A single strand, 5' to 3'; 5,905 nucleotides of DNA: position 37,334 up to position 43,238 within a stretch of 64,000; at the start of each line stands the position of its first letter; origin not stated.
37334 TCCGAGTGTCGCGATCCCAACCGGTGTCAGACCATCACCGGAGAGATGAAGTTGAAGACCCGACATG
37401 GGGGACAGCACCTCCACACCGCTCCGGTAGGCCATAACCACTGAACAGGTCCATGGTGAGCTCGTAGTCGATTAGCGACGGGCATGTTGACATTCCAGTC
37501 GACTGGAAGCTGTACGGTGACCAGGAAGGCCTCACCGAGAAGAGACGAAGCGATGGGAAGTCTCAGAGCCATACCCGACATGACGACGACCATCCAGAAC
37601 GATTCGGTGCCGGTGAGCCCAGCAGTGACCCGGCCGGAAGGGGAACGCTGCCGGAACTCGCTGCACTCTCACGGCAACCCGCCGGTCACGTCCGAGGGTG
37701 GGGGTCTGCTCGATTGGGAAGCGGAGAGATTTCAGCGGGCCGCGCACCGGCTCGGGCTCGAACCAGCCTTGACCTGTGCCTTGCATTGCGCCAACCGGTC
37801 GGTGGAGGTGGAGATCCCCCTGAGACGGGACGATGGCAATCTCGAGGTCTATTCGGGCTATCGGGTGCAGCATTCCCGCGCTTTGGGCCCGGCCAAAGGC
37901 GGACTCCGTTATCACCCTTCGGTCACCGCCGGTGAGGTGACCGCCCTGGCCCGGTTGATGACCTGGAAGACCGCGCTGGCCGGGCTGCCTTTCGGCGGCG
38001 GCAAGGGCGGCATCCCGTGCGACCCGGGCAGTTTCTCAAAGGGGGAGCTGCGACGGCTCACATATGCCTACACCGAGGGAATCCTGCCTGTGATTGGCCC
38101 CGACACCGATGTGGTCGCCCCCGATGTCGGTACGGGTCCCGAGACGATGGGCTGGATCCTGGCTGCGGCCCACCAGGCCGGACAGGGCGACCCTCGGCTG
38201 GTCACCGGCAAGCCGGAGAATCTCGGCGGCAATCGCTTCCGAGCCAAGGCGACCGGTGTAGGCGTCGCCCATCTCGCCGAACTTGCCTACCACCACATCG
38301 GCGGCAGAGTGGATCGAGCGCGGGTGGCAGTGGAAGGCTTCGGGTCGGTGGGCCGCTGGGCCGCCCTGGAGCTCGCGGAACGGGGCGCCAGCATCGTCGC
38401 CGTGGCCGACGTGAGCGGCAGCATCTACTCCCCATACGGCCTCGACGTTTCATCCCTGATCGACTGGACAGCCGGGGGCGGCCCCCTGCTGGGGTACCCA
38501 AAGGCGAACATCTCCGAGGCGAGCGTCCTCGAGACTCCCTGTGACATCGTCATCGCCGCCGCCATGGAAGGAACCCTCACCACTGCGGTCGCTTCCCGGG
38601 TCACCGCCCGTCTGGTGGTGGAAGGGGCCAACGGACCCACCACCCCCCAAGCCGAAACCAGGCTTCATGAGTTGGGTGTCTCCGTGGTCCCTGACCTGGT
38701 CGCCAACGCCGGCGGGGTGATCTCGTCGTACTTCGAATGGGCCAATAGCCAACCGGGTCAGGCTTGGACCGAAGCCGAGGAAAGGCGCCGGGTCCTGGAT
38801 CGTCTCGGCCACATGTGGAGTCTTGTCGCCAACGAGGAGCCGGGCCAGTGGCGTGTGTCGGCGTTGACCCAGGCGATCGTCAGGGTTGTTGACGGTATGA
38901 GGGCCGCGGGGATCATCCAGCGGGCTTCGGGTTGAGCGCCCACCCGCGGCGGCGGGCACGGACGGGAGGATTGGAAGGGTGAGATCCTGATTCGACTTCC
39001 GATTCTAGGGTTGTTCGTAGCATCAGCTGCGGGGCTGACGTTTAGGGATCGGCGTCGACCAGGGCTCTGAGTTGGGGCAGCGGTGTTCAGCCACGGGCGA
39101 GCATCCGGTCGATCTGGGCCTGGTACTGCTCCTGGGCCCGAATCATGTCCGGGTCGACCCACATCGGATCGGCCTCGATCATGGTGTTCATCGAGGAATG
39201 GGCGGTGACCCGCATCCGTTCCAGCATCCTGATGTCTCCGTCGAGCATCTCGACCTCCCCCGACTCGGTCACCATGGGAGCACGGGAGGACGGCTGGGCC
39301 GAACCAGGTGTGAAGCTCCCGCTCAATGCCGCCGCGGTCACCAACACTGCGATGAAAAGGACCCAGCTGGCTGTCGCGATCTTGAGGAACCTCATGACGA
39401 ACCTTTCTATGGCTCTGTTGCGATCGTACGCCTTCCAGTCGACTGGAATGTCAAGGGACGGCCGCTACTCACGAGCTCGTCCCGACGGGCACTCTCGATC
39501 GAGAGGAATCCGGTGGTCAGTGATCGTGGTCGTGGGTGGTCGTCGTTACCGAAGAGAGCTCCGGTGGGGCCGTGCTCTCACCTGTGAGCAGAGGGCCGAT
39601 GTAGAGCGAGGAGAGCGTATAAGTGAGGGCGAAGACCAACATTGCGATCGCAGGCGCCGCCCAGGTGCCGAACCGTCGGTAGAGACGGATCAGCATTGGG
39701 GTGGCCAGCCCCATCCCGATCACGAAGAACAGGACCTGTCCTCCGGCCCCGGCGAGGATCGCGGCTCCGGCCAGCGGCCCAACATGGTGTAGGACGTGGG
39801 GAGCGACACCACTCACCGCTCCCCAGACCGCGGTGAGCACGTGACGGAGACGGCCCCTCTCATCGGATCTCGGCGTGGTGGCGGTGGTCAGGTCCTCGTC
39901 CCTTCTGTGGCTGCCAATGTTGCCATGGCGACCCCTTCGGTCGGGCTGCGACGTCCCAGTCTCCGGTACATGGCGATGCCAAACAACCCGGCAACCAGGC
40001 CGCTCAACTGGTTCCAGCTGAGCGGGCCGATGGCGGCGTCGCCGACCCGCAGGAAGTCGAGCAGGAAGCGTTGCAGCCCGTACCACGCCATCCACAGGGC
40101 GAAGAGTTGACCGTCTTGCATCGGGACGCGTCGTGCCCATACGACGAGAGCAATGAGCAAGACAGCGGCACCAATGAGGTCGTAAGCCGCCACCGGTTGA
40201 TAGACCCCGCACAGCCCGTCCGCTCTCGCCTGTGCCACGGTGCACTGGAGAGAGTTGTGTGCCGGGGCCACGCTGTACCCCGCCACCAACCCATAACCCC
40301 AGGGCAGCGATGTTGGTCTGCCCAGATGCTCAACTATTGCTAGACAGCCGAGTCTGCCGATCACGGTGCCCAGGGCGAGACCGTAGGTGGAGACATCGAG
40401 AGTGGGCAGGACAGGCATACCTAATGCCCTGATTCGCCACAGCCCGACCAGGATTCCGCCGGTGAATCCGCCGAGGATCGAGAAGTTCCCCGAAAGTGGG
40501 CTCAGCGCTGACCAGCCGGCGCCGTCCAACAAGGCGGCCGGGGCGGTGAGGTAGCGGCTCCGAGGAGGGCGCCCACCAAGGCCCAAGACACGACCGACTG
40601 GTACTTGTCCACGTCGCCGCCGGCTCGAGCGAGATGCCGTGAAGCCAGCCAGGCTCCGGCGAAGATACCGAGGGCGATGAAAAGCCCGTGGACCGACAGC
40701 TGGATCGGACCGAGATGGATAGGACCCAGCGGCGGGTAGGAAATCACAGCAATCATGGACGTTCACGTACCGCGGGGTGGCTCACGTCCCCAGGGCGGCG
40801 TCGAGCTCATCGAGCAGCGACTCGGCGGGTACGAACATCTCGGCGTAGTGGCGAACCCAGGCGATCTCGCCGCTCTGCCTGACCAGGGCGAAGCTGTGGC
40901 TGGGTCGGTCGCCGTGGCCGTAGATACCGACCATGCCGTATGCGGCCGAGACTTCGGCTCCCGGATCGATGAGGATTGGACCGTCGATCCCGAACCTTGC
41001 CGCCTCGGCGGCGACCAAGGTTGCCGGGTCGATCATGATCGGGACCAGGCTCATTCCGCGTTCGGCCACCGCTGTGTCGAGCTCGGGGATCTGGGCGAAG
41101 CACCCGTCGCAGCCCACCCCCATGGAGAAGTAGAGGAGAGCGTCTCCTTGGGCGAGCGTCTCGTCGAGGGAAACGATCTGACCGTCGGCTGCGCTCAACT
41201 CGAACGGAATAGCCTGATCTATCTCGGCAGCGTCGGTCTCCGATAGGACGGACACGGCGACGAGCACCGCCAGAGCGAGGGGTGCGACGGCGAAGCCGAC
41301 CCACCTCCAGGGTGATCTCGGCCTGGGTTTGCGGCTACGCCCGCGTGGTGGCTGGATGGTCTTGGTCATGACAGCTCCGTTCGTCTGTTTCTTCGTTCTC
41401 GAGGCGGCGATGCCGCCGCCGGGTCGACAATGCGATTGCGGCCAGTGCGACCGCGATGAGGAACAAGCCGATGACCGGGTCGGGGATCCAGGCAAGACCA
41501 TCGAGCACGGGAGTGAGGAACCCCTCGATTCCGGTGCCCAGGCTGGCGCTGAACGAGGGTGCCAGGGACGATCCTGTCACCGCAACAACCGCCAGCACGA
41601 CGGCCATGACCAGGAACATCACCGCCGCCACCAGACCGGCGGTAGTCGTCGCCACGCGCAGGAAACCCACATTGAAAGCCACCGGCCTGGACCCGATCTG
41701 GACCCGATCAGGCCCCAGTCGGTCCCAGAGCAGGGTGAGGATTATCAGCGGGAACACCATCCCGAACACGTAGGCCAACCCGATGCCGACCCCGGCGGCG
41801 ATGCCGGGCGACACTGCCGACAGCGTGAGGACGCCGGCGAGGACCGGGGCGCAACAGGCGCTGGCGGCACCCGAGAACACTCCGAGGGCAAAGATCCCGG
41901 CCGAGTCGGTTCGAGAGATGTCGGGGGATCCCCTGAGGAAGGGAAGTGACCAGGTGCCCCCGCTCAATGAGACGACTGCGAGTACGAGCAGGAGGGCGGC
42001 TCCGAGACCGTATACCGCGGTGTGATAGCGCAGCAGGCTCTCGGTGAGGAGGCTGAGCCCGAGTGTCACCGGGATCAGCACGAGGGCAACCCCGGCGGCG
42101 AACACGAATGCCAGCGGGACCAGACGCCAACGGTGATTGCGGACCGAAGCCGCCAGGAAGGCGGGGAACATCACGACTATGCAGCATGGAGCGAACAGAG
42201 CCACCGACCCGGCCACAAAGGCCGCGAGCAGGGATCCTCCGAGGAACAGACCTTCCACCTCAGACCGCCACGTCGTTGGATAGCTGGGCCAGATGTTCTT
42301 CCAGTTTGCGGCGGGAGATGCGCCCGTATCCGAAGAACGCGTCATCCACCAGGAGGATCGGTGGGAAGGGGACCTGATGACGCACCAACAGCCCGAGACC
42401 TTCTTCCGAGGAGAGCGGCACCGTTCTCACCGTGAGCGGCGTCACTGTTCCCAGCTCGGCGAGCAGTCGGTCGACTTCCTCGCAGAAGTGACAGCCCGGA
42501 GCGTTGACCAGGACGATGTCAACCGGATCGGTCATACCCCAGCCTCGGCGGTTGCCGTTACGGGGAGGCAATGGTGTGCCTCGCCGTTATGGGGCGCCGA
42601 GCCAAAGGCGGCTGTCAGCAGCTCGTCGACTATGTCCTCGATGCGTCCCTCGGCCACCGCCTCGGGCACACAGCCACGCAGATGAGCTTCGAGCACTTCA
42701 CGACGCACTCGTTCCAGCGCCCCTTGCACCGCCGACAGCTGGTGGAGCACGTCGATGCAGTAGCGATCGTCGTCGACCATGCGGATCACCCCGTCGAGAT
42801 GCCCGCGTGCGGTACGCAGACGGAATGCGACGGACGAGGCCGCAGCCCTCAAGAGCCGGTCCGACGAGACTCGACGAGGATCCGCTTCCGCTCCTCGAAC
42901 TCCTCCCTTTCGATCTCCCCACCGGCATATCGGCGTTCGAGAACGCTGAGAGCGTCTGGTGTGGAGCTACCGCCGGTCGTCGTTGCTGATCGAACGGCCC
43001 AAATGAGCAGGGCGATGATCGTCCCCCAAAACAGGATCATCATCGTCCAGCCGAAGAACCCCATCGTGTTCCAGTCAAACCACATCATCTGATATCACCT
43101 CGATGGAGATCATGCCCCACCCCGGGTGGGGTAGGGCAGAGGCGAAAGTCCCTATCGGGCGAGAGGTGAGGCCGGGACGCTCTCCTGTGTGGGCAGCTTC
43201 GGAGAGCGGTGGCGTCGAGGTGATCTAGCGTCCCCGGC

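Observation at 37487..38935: A glutamate-dehydrogenase-family enzyme placed under a metal-sensor promoter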

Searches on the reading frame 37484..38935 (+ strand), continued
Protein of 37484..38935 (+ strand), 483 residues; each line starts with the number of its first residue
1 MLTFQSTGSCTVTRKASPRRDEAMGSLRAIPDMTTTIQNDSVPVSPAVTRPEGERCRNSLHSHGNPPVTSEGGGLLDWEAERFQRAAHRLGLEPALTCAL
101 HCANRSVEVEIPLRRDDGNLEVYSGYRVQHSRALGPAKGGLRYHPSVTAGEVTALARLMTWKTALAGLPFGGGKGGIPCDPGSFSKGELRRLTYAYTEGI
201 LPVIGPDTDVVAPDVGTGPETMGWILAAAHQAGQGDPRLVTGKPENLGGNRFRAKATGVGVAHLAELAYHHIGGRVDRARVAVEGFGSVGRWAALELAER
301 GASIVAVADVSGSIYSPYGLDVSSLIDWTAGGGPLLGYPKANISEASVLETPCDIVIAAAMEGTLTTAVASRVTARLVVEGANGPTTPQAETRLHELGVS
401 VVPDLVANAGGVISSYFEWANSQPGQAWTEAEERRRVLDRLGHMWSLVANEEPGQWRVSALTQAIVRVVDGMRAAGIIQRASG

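Call 79: predict_structure(alignment_id=A5)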
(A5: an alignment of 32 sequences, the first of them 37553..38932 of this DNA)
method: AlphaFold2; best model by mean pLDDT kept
length: 460 residues; sequences in the alignment: 32
mean_pLDDT: 84.6   pTM: 0.84
mean pLDDT of the five models: 84.6, 84.2, 75.2, 74.2, 72.2
residues with pLDDT >= 90: 261; 70-90: 130; 50-70: 24; < 50: 45
segments of 3 or more residues with pLDDT < 50: 1-32, 34-37, 39-45
pLDDT, mean of each block of 10 residues (from residue 1): 35 31 33 46 54 88 92 85 91 95 89 86 87 93 91 90 93 90 80 76 89 77 69 95 98 98 93 98 95 97 95 95 93 90 94 96 92 97 94 77 80 97 96 97 93 72
secondary structure, 60 per line:
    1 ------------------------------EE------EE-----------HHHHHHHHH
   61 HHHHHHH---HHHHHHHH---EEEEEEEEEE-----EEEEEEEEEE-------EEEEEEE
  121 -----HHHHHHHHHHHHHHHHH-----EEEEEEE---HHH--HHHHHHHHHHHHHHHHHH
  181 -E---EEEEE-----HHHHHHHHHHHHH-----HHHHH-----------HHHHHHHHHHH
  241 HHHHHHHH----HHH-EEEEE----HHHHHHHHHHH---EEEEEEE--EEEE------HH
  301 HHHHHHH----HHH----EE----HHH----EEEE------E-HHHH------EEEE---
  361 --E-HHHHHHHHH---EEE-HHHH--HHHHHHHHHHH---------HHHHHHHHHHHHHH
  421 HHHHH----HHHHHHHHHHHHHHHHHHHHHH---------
elements in order: H52-67 H71-78 E82-91 E97-106 E114-120 H126-142 E148-154 H163-180 E186-190 H196-208 H214-218 H230-248 E257-261 H266-276 E280-286 E289-292 H299-307 E332-335 H344-347 E354-357 H365-373 E377-379 H381-384 H387-397 H407-425 H430-451

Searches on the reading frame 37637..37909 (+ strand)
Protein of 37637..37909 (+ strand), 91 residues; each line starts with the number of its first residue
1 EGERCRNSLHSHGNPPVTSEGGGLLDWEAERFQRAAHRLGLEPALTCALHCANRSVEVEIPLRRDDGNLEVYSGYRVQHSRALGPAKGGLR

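Call 26: find_related_loci(query=A2, collection=genome_contigs, flank=7000)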
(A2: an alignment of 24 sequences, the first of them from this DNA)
Query A2 (91 aa) in genome_contigs; peptide patterns used: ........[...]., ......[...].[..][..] (x = any residue, [..] = any of these).
599 stretches matched a pattern (row limit reached: there are more); 366 encode a relative of the query (tblastn E <= 1e-3); the best 80 are kept; 80 distinct loci.
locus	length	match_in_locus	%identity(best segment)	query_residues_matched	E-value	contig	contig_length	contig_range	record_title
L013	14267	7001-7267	78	2-91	9e-43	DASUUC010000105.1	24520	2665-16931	MAG TPA_asm: Acidimicrobiia bacterium isolate SMAG_U1779 k141_598708, whole genome shotgun sequence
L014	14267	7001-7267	78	2-91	2e-42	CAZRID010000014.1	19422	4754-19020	MAG TPA_asm: uncultured Acidimicrobiaceae bacterium isolate SRP136066_co1_206 genome assembly, contig: NODE_2711_length_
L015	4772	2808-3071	76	2-91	7e-41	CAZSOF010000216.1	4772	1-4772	MAG TPA_asm: uncultured Acidimicrobiaceae bacterium isolate SRP321284_co1_142 genome assembly, contig: NODE_26797_length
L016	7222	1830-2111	66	2-91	6e-37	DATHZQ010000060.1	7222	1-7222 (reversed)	MAG TPA_asm: Acidimicrobiia bacterium isolate SMAG_U16242 k141_472052, whole genome shotgun sequence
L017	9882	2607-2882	68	1-91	2e-36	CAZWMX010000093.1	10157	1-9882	MAG TPA_asm: uncultured Acidimicrobiaceae bacterium isolate binchicken_co159_48 genome assembly, contig: NODE_2857_lengt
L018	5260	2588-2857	68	1-91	1e-35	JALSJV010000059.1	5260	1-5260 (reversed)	MAG: Acidimicrobiia bacterium isolate 354-166_metabat2_scaf2bin.111 354-166_scaffold_14758_c1, whole genome shotgun sequ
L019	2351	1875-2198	56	2-91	4e-32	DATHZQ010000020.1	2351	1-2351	MAG TPA_asm: Acidimicrobiia bacterium isolate SMAG_U16242 k141_361215, whole genome shotgun sequence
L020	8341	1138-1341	59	24-91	1e-23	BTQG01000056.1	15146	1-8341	MAG: Acidimicrobiia bacterium BMS9Abin07 DNA, NODE_1205_length_15146, whole genome shotgun sequence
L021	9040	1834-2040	59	23-91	3e-23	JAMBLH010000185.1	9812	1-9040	MAG: Actinomycetes bacterium isolate H2.bin.33 k83_986883, whole genome shotgun sequence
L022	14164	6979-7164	55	30-91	1e-18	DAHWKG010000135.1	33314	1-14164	MAG TPA_asm: Sulfobacillus sp. isolate clean1332 k141_696794, whole genome shotgun sequence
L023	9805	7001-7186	55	30-91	1e-18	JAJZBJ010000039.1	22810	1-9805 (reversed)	MAG: Bacillota bacterium isolate HSP2.bin29 NODE_1466_length_22810_cov_2.455804, whole genome shotgun sequence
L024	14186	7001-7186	55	30-91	1e-18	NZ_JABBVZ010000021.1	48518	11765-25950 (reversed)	Sulfobacillus harzensis strain DSM 109850 NODE_21_length_48518_cov_88.531616, whole genome shotgun sequence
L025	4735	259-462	51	24-91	2e-18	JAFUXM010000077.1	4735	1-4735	MAG: Synergistaceae bacterium isolate RGIG4915 Roe_deer_Rumen-3__c93135, whole genome shotgun sequence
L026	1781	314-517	51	24-91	2e-18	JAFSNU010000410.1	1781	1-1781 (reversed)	MAG: Synergistaceae bacterium isolate RGIG3311 Goat_Reticulum-5__c604775, whole genome shotgun sequence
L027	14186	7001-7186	53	30-91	2e-18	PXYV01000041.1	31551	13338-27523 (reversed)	MAG: Sulfobacillus acidophilus isolate AMDSBA3 AMDSBA3_41, whole genome shotgun sequence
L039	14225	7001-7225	51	17-91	7e-18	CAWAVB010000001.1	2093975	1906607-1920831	MAG: uncultured Acidimicrobiaceae bacterium isolate MFD01188.bin.1.39 genome assembly, contig: contig_10623, whole genom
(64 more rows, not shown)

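Call 47: find_related_loci(query=L039:7001-8251:+, collection=genome_contigs, flank=1000)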
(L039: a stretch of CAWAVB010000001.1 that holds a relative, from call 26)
Query L039:7001-8251:+ (417 aa) in genome_contigs; peptide patterns used: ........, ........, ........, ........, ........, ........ (x = any residue, [..] = any of these).
92 stretches matched a pattern; 22 encode a relative of the query (tblastn E <= 1e-3); 22 distinct loci.
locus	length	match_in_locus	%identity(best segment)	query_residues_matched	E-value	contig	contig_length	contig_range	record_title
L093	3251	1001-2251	100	1-417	0e+0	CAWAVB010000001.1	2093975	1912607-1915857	MAG: uncultured Acidimicrobiaceae bacterium isolate MFD01188.bin.1.39 genome assembly, contig: contig_10623, whole genom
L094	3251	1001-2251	91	1-417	0e+0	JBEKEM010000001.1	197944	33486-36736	MAG: Acidimicrobiales bacterium isolate SPRUCE 206 SPRUCE_206_1, whole genome shotgun sequence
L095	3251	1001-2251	91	1-417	0e+0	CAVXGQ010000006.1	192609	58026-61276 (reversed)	MAG: uncultured Acidimicrobiaceae bacterium isolate MFD04492.bin.1.56 genome assembly, contig: contig_8621, whole genome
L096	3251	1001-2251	90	1-417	0e+0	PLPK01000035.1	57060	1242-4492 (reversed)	MAG: Acidimicrobiaceae bacterium isolate bog_793 73.20120700_S3D.46_contig_15904, whole genome shotgun sequence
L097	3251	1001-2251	88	1-417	0e+0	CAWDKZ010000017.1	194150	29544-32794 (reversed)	MAG: uncultured Acidimicrobiaceae bacterium isolate MFD04492.bin.2.18 genome assembly, contig: contig_8209, whole genome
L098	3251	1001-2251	88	1-417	0e+0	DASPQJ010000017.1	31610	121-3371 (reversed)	MAG TPA_asm: Acidimicrobiales bacterium isolate SMAG_U12196 k141_1714862, whole genome shotgun sequence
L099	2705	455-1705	88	1-417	0e+0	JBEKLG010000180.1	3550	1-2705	MAG: Acidimicrobiales bacterium isolate SPRUCE 365 SPRUCE_365_180, whole genome shotgun sequence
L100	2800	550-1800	90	1-417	0e+0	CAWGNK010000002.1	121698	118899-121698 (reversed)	MAG: uncultured Acidimicrobiaceae bacterium isolate MFD01112.bin.1.68 genome assembly, contig: contig_1904, whole genome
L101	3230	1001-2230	78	8-417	0e+0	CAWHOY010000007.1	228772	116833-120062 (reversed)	MAG: uncultured Acidimicrobiaceae bacterium isolate MFD09222.bin.1.185 genome assembly, contig: contig_79452, whole geno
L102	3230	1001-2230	78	8-417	0e+0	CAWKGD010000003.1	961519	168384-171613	MAG: uncultured Acidimicrobiaceae bacterium isolate MFD09222.bin.1.182 genome assembly, contig: contig_73580, whole geno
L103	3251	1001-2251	77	1-417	0e+0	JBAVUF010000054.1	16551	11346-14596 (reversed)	MAG: Acidimicrobiales bacterium isolate MFD02913_ilm_asm_bin1 k127_203060, whole genome shotgun sequence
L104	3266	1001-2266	76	4-417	0e+0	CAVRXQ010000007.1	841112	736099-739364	MAG: uncultured Acidimicrobiaceae bacterium isolate MFD02248.bin.1.65 genome assembly, contig: contig_9537, whole genome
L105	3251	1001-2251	76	1-417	0e+0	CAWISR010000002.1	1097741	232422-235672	MAG: uncultured Acidimicrobiaceae bacterium isolate MFD09222.bin.2.34 genome assembly, contig: contig_67862, whole genom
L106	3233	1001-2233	73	7-417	0e+0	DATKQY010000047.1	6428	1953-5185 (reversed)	MAG TPA_asm: Acidimicrobiales bacterium isolate SMAG_U14014 k141_610757, whole genome shotgun sequence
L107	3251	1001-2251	97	1-417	0e+0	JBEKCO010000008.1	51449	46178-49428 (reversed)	MAG: Acidimicrobiales bacterium isolate SPRUCE 161 SPRUCE_161_8, whole genome shotgun sequence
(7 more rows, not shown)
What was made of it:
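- Tried and rejected: A search for a second, canonical GDH in the carrier MAGs was inconclusive (call 47).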

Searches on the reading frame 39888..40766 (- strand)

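Call 21: search_protein_families(library=ncbifam, proteins=[window:39888-40766:-], max_evalue=0.001)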
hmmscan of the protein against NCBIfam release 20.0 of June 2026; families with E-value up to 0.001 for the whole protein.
window:39888-40766:- (292 aa): 5 families
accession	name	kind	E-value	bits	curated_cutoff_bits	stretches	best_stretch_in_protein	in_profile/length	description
TIGR00544.1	lgt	equivalog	5.7e-14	52.2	118.9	1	85-263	89-258/280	prolipoprotein diacylglyceryl transferase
NF009611.0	PRK13108.1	equivalog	1.2e-13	50.9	636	1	82-244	87-248/476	prolipoprotein diacylglyceryl transferase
NF000778.0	PRK00052.3-4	equivalog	2.1e-11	44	334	1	91-267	82-241/252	prolipoprotein diacylglyceryl transferase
NF000784.0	PRK00052.4-5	subfamily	1.8e-07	30.6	409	1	82-234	74-235/298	prolipoprotein diacylglyceryl transferase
NF000779.0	PRK00052.3-5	equivalog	2e-05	24.5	405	1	92-157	90-155/257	prolipoprotein diacylglyceryl transferase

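Call 32: search_protein_families(library=pfam, proteins=[window:39888-40766:-], max_evalue=0.001)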
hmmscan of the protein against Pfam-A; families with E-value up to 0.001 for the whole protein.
window:39888-40766:- (292 aa): 1 family
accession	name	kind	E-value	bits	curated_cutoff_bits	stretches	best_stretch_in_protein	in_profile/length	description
PF01790.23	LGT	-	1.3e-25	90.6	24.9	1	90-267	79-238/240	Prolipoprotein diacylglyceryl transferase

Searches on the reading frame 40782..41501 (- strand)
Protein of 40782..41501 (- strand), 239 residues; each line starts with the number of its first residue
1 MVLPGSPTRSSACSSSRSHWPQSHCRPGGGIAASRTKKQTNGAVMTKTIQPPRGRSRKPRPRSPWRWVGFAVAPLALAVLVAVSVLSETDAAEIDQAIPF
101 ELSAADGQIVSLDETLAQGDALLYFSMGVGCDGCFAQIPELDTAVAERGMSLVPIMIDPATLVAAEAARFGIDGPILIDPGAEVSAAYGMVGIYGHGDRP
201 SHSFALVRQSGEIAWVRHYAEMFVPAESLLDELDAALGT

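Call 21: search_protein_families(library=ncbifam, proteins=[window:40782-41501:-], max_evalue=0.001)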
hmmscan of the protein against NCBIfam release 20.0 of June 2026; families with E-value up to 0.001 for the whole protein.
window:40782-41501:- (239 aa): 2 families
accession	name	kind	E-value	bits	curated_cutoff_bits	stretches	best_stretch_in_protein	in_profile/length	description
NF002854.0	PRK03147.1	subfamily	1.9e-05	24.6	170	1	75-191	19-138/176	thiol-disulfide oxidoreductase ResA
NF040769.1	SelL_rel_redox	subfamily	0.00092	18.9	120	0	96-190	2-100/173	SelL-related redox protein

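Call 32: search_protein_families(library=pfam, proteins=[window:40782-41501:-], max_evalue=0.001)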
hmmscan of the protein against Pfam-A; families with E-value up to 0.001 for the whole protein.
window:40782-41501:- (239 aa): 2 families
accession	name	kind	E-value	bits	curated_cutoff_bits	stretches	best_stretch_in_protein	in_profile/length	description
PF08534.16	Redoxin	-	6.1e-11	42.7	26.6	1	99-216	7-131/148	Redoxin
PF00578.27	AhpC-TSA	-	1.3e-09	38.5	26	1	95-193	3-103/124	AhpC/TSA family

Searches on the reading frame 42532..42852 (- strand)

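Call 21: search_protein_families(library=ncbifam, proteins=[window:42532-42852:-], max_evalue=0.001)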
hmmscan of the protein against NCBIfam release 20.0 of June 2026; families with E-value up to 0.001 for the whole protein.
window:42532-42852:- (106 aa): 3 families
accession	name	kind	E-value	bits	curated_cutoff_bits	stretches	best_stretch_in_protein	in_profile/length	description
NF052430.1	repress_RicR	exception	2.5e-18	66.5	175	1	8-72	11-75/93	copper-sensing transcriptional repressor RicR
NF008464.0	PRK11352.1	equivalog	1.6e-09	38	133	1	8-68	11-71/91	formaldehyde-responsive transcriptional repressor FrmR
NF011613.0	PRK15039.1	equivalog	2e-07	31.6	138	1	14-77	17-80/90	Ni(II)/Co(II)-binding transcriptional repressor RcnR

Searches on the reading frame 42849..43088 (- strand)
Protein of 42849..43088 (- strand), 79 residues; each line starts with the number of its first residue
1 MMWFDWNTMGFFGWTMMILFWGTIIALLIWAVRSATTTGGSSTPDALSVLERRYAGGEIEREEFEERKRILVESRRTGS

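Call 32: search_protein_families(library=pfam, proteins=[window:42849-43088:-], max_evalue=0.001)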
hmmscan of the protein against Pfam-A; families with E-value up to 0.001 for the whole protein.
window:42849-43088:- (79 aa): 2 families
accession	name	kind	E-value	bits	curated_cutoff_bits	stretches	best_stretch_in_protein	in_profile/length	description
PF09851.14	SHOCT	-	1.6e-06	28.1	27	1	45-71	1-27/28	Short C-terminal domain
PF05120.17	GvpG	-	0.00051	20.6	30.6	1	46-73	36-63/67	Gas vesicle protein G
